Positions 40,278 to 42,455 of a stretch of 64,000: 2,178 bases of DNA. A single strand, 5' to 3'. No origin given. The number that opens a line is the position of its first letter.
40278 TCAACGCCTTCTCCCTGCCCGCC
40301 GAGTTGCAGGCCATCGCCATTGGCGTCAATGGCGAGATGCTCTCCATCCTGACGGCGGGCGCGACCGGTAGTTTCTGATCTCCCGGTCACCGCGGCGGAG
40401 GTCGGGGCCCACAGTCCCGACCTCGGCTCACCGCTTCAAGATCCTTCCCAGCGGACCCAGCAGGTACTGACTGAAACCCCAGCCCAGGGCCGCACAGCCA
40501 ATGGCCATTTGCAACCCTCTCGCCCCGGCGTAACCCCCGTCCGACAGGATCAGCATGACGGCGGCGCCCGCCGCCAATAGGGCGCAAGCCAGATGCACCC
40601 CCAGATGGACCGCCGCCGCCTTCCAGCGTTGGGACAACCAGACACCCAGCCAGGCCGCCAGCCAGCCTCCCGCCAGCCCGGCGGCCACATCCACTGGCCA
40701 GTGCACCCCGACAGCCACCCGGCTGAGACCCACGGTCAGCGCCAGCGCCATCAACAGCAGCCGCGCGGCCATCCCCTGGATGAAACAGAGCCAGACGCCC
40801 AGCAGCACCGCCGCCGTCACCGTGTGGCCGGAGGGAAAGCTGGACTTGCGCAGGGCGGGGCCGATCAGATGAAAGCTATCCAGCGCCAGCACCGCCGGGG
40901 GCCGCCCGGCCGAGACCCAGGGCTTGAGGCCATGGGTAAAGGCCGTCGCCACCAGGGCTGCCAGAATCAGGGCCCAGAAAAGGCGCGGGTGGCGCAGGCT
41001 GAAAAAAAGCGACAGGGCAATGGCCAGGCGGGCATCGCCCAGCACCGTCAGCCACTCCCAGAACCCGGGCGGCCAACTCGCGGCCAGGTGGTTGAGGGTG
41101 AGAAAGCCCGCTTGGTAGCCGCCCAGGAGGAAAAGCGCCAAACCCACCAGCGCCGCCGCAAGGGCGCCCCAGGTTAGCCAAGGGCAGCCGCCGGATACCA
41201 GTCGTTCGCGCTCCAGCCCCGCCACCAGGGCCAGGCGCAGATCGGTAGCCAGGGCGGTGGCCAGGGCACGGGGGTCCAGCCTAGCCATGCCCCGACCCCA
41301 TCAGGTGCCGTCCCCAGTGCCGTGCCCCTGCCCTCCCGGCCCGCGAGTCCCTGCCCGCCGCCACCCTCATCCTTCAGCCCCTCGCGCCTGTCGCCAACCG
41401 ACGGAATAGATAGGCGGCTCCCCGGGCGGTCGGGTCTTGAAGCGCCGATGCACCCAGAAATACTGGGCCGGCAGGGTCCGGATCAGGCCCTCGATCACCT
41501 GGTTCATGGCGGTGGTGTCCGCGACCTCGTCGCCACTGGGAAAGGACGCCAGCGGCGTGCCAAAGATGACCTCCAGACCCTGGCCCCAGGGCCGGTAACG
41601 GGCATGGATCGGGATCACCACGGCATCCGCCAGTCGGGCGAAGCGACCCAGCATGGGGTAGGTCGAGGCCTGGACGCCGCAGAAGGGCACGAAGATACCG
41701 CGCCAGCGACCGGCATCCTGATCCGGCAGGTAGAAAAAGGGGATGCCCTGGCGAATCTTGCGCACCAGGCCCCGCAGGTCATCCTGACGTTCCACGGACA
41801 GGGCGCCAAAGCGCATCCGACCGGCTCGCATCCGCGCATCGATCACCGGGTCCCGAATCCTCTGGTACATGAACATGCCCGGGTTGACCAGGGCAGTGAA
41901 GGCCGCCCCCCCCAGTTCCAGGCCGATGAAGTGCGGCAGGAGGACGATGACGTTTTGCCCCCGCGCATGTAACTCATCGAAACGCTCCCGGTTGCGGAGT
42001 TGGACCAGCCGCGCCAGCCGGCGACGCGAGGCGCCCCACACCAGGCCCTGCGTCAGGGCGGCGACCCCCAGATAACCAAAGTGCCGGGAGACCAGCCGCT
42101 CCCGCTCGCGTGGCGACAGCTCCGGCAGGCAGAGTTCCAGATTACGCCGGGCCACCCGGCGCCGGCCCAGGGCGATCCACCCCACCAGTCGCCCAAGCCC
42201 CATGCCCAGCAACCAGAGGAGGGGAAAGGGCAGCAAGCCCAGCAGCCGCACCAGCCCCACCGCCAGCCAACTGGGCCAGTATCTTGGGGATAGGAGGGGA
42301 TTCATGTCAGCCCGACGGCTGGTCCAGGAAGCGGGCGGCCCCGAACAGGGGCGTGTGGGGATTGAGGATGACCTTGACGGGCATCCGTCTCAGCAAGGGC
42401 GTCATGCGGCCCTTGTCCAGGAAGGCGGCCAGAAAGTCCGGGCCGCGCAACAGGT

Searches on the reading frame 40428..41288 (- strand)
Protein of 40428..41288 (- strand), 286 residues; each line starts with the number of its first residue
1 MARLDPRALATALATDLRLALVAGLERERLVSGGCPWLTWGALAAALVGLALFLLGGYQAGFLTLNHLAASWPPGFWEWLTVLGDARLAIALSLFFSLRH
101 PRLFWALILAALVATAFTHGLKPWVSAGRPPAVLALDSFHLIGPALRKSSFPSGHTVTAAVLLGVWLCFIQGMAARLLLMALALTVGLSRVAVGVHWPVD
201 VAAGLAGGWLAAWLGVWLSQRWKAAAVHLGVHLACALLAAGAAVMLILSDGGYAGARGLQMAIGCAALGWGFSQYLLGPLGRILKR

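Call 71: search_protein_families(library=pfam, proteins=[window:40428-41288:-], max_evalue=0.001)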
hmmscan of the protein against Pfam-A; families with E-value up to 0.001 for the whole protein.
window:40428-41288:- (286 aa): 2 families
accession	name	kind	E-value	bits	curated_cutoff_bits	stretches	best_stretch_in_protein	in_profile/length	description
PF01569.27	PAP2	-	1.7e-19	70.3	27.2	1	105-221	3-127/130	PAP2 superfamily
PF14378.12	PAP2_3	-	0.00014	22.1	27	1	88-214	72-190/190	PAP2 superfamily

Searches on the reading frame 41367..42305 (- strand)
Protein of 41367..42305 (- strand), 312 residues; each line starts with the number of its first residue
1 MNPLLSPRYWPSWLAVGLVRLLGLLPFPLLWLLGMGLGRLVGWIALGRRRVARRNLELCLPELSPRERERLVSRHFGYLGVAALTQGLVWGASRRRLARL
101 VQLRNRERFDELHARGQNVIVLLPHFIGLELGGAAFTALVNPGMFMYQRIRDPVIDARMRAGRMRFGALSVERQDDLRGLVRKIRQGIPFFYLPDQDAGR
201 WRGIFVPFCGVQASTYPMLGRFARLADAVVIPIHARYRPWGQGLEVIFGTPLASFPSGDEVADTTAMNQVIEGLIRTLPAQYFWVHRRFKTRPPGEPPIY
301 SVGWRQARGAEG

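Call 71: search_protein_families(library=pfam, proteins=[window:41367-42305:-], max_evalue=0.001)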
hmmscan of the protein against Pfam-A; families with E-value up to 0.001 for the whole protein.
window:41367-42305:- (312 aa): 1 family
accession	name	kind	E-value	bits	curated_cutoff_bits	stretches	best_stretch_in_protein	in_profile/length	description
PF03279.18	Lip_A_acyltrans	-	1.2e-62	212.3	22.3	1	4-291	8-295/295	Bacterial lipid A biosynthesis acyltransferase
